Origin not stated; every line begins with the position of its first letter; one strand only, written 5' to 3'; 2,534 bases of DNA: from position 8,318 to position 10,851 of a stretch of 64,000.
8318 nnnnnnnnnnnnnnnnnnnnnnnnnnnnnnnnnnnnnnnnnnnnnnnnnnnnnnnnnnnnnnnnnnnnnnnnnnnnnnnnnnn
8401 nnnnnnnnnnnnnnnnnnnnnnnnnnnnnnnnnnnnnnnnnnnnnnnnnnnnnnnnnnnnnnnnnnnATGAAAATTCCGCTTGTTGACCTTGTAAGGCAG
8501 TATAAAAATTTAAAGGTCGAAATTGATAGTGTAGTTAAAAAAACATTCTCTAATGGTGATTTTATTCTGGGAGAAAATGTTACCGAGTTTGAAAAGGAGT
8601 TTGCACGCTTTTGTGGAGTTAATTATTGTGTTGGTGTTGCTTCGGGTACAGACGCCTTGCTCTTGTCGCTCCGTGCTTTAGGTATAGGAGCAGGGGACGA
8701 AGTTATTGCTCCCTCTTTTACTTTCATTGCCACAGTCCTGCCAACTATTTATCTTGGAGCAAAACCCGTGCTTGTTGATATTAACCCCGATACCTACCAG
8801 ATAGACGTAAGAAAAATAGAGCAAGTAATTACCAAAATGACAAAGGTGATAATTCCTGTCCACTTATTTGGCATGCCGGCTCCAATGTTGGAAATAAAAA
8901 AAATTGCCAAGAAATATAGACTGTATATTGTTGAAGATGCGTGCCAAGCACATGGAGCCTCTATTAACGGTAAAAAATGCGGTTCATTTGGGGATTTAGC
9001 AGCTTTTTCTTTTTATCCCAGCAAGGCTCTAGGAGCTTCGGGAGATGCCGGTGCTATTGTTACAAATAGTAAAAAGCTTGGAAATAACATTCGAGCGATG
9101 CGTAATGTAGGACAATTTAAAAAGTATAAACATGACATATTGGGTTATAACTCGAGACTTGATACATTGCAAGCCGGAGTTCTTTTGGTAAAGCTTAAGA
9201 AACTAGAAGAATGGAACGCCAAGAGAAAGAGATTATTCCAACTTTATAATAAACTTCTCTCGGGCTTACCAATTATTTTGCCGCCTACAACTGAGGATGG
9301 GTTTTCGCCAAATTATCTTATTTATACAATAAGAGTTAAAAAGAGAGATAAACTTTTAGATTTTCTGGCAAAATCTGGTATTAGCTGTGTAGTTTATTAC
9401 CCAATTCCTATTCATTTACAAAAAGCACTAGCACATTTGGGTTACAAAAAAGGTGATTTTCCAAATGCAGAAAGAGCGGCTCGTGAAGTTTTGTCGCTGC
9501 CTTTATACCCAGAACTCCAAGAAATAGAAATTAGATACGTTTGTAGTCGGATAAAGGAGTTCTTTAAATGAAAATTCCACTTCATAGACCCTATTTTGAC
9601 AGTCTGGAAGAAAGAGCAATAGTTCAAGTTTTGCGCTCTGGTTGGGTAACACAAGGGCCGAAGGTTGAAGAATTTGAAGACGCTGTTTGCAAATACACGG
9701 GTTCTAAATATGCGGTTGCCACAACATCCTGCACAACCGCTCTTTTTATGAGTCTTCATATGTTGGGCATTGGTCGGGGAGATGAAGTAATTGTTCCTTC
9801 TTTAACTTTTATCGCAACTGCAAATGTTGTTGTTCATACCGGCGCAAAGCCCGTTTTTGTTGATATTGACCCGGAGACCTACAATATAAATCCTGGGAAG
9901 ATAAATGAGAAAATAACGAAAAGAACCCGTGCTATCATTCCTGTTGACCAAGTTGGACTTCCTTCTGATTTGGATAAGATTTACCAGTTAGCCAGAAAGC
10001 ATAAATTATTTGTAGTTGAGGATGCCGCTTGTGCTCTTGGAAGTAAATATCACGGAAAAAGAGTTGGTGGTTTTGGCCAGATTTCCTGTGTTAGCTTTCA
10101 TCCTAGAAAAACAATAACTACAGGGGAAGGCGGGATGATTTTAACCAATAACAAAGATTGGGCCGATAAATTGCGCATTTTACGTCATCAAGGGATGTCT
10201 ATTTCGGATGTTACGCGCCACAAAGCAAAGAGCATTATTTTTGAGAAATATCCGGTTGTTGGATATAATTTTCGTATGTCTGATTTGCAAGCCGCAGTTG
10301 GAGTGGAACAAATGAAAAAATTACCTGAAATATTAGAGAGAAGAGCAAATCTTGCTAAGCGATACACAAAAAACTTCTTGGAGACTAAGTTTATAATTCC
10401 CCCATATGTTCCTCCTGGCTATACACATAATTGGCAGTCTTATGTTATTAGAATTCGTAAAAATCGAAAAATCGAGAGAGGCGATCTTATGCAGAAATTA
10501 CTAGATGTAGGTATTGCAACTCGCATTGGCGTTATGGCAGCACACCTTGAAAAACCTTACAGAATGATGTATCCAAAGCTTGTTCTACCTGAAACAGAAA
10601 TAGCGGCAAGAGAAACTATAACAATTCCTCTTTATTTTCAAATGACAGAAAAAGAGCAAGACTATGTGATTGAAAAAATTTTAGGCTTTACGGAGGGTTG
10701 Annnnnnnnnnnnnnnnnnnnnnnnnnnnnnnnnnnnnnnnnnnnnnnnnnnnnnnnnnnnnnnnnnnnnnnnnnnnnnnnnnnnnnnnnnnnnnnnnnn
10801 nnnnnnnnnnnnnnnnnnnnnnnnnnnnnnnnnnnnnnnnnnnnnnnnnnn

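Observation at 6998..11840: WlbA-WlbB-WlbC-like di-N-acetylated amino-sugar cassette with a second aminotransferase and an acyltransferase-GT2 fusion.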

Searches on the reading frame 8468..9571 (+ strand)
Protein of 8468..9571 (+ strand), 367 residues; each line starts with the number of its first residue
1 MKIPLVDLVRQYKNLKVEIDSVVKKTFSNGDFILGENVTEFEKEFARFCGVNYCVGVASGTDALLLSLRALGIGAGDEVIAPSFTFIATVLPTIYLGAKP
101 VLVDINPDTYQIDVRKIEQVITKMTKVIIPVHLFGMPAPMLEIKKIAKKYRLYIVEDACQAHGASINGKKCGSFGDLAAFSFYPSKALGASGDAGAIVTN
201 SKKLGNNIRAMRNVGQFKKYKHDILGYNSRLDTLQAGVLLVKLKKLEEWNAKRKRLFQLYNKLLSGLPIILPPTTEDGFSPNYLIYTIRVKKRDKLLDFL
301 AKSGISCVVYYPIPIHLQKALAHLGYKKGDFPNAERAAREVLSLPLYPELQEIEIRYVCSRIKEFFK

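Call 5: search_protein_families(library=pfam, proteins=[window:8468-9571:+], max_evalue=0.01)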
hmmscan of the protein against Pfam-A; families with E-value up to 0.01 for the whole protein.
window:8468-9571:+ (367 aa): 4 families
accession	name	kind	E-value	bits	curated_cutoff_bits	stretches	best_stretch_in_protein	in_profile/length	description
PF01041.23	DegT_DnrJ_EryC1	-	2.1e-120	402.7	19.8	1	16-362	4-359/360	DegT/DnrJ/EryC1/StrS aminotransferase family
PF00266.25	Aminotran_5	-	3.7e-05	23.3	21.5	1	36-192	43-207/371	Aminotransferase class-V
PF01053.26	Cys_Met_Meta_PP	-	0.0037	16.3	27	1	39-216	55-231/381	Cys/Met metabolism PLP-dependent enzyme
PF01212.27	Beta_elim_lyase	-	0.0042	16.9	27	1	36-215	32-227/288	Beta-eliminating lyase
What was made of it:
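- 8468..9571 (+): DegT aminotransferase #1, C3-type. DegT_DnrJ_EryC1 E 2e-120 (call 5).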

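Call 6: search_protein_families(library=ncbifam, proteins=[window:8468-9571:+], max_evalue=0.01)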
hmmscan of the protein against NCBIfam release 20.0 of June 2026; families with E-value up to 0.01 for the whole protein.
window:8468-9571:+ (367 aa): 23 families
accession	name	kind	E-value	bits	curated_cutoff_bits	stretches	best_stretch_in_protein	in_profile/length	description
TIGR03588.1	PseC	equivalog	1.3e-71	241.5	423.5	1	29-365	23-379/380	UDP-4-amino-4,6-dideoxy-N-acetyl-beta-L-altrosamine transaminase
TIGR04181.1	NHT_00031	hypoth_equivalog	1.7e-66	224.5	420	1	34-345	28-357/359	LegC family aminotransferase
NF008687.0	PRK11706.1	equivalog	2.5e-63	214.1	375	1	41-366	36-374/375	dTDP-4-amino-4,6-dideoxygalactose transaminase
TIGR04427.1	PLP_DesI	equivalog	4.8e-57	193.8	650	1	35-362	51-379/390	dTDP-4-dehydro-6-deoxyglucose aminotransferase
NF011936.0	PRK15407.1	equivalog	2.5e-56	191.2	423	2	31-215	60-251/440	lipopolysaccharide biosynthesis protein RfbH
NF008658.2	PRK11658.1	equivalog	6e-55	186.4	631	1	21-365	18-376/379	UDP-4-amino-4-deoxy-L-arabinose aminotransferase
TIGR02379.1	ECA_wecE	subfamily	1.1e-51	175.8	434.85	1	50-366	45-375/376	dTDP-4-amino-4,6-dideoxy-D-glucose transaminase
NF004770.0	PRK06108.1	subfamily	1.5e-06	27.3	422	1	50-129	95-175/396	pyridoxal phosphate-dependent aminotransferase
NF004975.0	PRK06348.1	equivalog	2.6e-06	26.7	549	1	24-158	61-202/384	pyridoxal phosphate-dependent aminotransferase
NF005817.0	PRK07683.1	equivalog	7.4e-06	24.9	575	1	60-136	98-176/387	aminotransferase A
NF005816.0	PRK07682.1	equivalog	2.4e-05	23.1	620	1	59-158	98-203/390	aminotransferase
NF006488.0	PRK08912.1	equivalog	2.6e-05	23.4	498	1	57-164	92-193/387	aminotransferase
TIGR01977.1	am_tr_V_EF2568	hypoth_equivalog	6.3e-05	22.1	377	1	58-201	69-215/376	cysteine desulfurase family protein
NF006569.0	PRK09082.1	subfamily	0.00013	21.2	420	1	55-129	94-168/386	methionine aminotransferase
NF004621.0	PRK05957.1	equivalog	0.00018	20.4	498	1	57-131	94-167/389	pyridoxal phosphate-dependent aminotransferase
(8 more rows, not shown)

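Call 20: search_solved_structures(query=window:8468-9571:+, max_evalue=1e-30)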
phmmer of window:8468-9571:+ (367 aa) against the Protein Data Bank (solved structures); distinct sequences matched with E-value up to 1e-30: 46.
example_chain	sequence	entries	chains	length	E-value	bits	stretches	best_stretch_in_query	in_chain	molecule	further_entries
7b0d_A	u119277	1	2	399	2.4e-119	401.8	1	3-365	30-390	Glutamine--scyllo-inositol transaminase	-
3frk_A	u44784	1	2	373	6.9e-106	357.5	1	2-363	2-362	QdtB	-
2oga_A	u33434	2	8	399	1.9e-93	316.6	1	2-365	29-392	Transaminase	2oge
7n63_A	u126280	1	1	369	5e-85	288.9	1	4-366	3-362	Putative aminotransferase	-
3nyu_A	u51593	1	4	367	1.5e-83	284.1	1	3-362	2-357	Aminotransferase WbpE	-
3nu7_A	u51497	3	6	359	1.8e-83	283.8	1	3-362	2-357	Aminotransferase WbpE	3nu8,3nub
3nys_A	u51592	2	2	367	1e-82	281.3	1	3-362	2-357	Aminotransferase WbpE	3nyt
8e75_A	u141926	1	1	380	1.5e-81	277.4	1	5-360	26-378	DegT/DnrJ/EryC1/StrS aminotransferase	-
8e77_A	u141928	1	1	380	1.5e-81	277.4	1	5-360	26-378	DegT/DnrJ/EryC1/StrS aminotransferase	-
5u1z_A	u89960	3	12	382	6.4e-80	272.1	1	18-360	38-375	Putative aminotransferase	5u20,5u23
3uwc_A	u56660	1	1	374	2.9e-79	269.9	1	1-366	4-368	Nucleotide-sugar aminotransferase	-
5u21_A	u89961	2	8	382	4.3e-79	269.4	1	18-360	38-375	Putative aminotransferase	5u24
4qgr_A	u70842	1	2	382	2.1e-71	244.1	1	5-360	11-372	DegT/DnrJ/EryC1/StrS aminotransferase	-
7b0m_AAA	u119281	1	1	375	7.1e-61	209.4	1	17-347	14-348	Sugar aminotransferase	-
3bn1_A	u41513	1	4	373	3.4e-60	207.2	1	34-361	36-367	Perosamine synthetase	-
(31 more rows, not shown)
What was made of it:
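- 8468..9571 (+): These are C3 aminotransferases (call 20).
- On WlbA/WlbB/WlbC (WbpB/WbpD/WbpE) UDP-2,3-diacetamido-uronic acid pathway: WbpE gives E 2e-83, but 7b0d, QdtB and 2oga score higher (call 20).
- Closest known: WbpB/WbpE/WbpD. Same: DegT#1 matches WbpE (E 2e-83; call 20).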

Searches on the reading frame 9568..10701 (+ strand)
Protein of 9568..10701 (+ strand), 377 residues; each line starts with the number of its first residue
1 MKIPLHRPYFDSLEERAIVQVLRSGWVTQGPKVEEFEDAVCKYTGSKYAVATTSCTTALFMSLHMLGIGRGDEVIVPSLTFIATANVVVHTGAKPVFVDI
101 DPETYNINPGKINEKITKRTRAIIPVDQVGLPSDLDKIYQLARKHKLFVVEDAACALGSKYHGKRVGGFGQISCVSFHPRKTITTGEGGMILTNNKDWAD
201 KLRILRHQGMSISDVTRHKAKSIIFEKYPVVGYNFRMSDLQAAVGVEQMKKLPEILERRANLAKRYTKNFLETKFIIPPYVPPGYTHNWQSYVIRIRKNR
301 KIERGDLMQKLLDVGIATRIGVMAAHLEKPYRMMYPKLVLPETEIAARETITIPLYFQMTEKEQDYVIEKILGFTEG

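Call 5: search_protein_families(library=pfam, proteins=[window:9568-10701:+], max_evalue=0.01)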
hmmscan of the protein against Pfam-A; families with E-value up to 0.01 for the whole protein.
window:9568-10701:+ (377 aa): 5 families
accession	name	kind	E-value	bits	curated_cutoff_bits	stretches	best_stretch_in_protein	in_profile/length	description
PF01041.23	DegT_DnrJ_EryC1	-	2.8e-121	405.5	19.8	1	13-371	6-359/360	DegT/DnrJ/EryC1/StrS aminotransferase family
PF00155.27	Aminotran_1_2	-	1.4e-07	31.5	19.7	1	33-153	44-186/361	Aminotransferase class I and II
PF01053.26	Cys_Met_Meta_PP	-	6.5e-07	28.7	27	1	29-155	50-176/381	Cys/Met metabolism PLP-dependent enzyme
PF01212.27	Beta_elim_lyase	-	0.00031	20.6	27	1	30-154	31-170/288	Beta-eliminating lyase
PF00266.25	Aminotran_5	-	0.0088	15.5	21.5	0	50-159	65-182/371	Aminotransferase class-V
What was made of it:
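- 9568..10701 (+): DegT aminotransferase #2, C4-type (ArnB/perosamine-synthase-like). DegT E 3e-121 (call 5).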

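Call 6: search_protein_families(library=ncbifam, proteins=[window:9568-10701:+], max_evalue=0.01)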
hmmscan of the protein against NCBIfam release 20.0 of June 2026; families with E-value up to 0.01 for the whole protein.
window:9568-10701:+ (377 aa): 31 families (the best 25 are shown)
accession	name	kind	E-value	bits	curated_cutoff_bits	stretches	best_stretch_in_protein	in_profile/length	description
TIGR03588.1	PseC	equivalog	3.8e-102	342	423.5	1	4-371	3-376/380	UDP-4-amino-4,6-dideoxy-N-acetyl-beta-L-altrosamine transaminase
NF008658.2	PRK11658.1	equivalog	5e-97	324.9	631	1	3-371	5-373/379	UDP-4-amino-4-deoxy-L-arabinose aminotransferase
TIGR04181.1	NHT_00031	hypoth_equivalog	7.1e-83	278.4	420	1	3-354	1-357/359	LegC family aminotransferase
NF008687.0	PRK11706.1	equivalog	2.2e-78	263.6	375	1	2-374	1-373/375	dTDP-4-amino-4,6-dideoxygalactose transaminase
TIGR02379.1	ECA_wecE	subfamily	3.7e-67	226.7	434.85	1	3-374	2-374/376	dTDP-4-amino-4,6-dideoxy-D-glucose transaminase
NF011936.0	PRK15407.1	equivalog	1.3e-62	211.9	423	2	9-209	43-251/440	lipopolysaccharide biosynthesis protein RfbH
TIGR04427.1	PLP_DesI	equivalog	9.2e-56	189.6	650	1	19-356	39-364/390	dTDP-4-dehydro-6-deoxyglucose aminotransferase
NF041364.1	GntC_guanitoxin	equivalog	6.6e-10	38.4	415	1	51-153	65-174/356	guanitoxin biosynthesis PLP-dependent (S)-gamma-hydroxy-L-arginine cyclodehydratase GntC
NF005817.0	PRK07683.1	equivalog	1.1e-09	37.5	575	1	41-153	84-201/387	aminotransferase A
NF005816.0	PRK07682.1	equivalog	1.4e-09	37.1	620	1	42-154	86-204/390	aminotransferase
NF004975.0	PRK06348.1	equivalog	1.7e-08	33.9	549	1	48-154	91-203/384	pyridoxal phosphate-dependent aminotransferase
NF006569.0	PRK09082.1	subfamily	8.3e-08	31.7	420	1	50-152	95-202/386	methionine aminotransferase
NF004621.0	PRK05957.1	equivalog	1.8e-07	30.3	498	1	50-154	92-201/389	pyridoxal phosphate-dependent aminotransferase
NF009079.0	PRK12414.1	subfamily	2.7e-07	29.9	481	1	42-152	86-201/384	methionine aminotransferase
NF041091.1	asp_aminotase_Arch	equivalog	5.2e-07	28.8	550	1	49-152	90-199/376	aspartate aminotransferase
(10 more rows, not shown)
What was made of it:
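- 9568..10701 (+): NCBIfam scores are PseC 342 and ArnB 325 bits, both below cut-off (call 6).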

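Call 21: search_solved_structures(query=window:9568-10701:+, max_evalue=1e-30)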
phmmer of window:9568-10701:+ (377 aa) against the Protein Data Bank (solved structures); distinct sequences matched with E-value up to 1e-30: 51.
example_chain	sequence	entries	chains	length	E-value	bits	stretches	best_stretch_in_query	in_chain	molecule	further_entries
1mdo_A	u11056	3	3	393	9.4e-82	278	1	3-369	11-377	ArnB aminotransferase | UDP-4-amino-4-deoxy-L-arabinose--oxoglutarate aminotransferase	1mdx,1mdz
4oca_A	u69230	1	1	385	6.2e-81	275.3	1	3-369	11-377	UDP-4-amino-4-deoxy-L-arabinose--oxoglutarate aminotransferase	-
8sng_A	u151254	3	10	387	5.6e-76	259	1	3-368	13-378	UDP-4-amino-4-deoxy-L-arabinose--oxoglutarate aminotransferase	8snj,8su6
7b0d_A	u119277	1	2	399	6.4e-73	248.9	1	5-363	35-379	Glutamine--scyllo-inositol transaminase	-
4lc3_A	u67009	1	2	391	6.4e-70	239.1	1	3-370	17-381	Putative UDP-4-amino-4-deoxy-l-arabinose--oxoglutarate aminotransferase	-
3bn1_A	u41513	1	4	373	7.7e-69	235.5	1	3-369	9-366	Perosamine synthetase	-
3dr7_A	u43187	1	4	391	9.2e-69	235.3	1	3-369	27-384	Putative perosamine synthetase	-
3dr4_A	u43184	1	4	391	6.3e-68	232.5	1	3-369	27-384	Putative perosamine synthetase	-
7b0m_AAA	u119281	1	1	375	3.3e-65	223.6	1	5-319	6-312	Sugar aminotransferase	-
5uid_A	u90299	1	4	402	2.3e-59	204.3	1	6-371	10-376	Aminotransferase TlmJ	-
3frk_A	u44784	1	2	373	1.4e-57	198.5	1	18-372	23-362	QdtB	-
8vr3_A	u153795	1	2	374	3.3e-56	194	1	6-324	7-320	DegT/DnrJ/EryC1/StrS aminotransferase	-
8vr5_A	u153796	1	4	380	3.7e-56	193.8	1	6-324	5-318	DegT/DnrJ/EryC1/StrS aminotransferase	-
9bgp_A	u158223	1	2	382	2.4e-55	191.1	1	4-325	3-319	aminotransferase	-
9bgr_A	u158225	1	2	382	1.6e-54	188.4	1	4-325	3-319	aminotransferase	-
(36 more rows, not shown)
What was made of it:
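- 9568..10701 (+): The best solved relative is ArnB 1mdo (E 9e-82), then perosamine synthase (call 21).
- Closest known: Arn. Same: ArnB is the best solved relative of DegT#2 (call 21).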
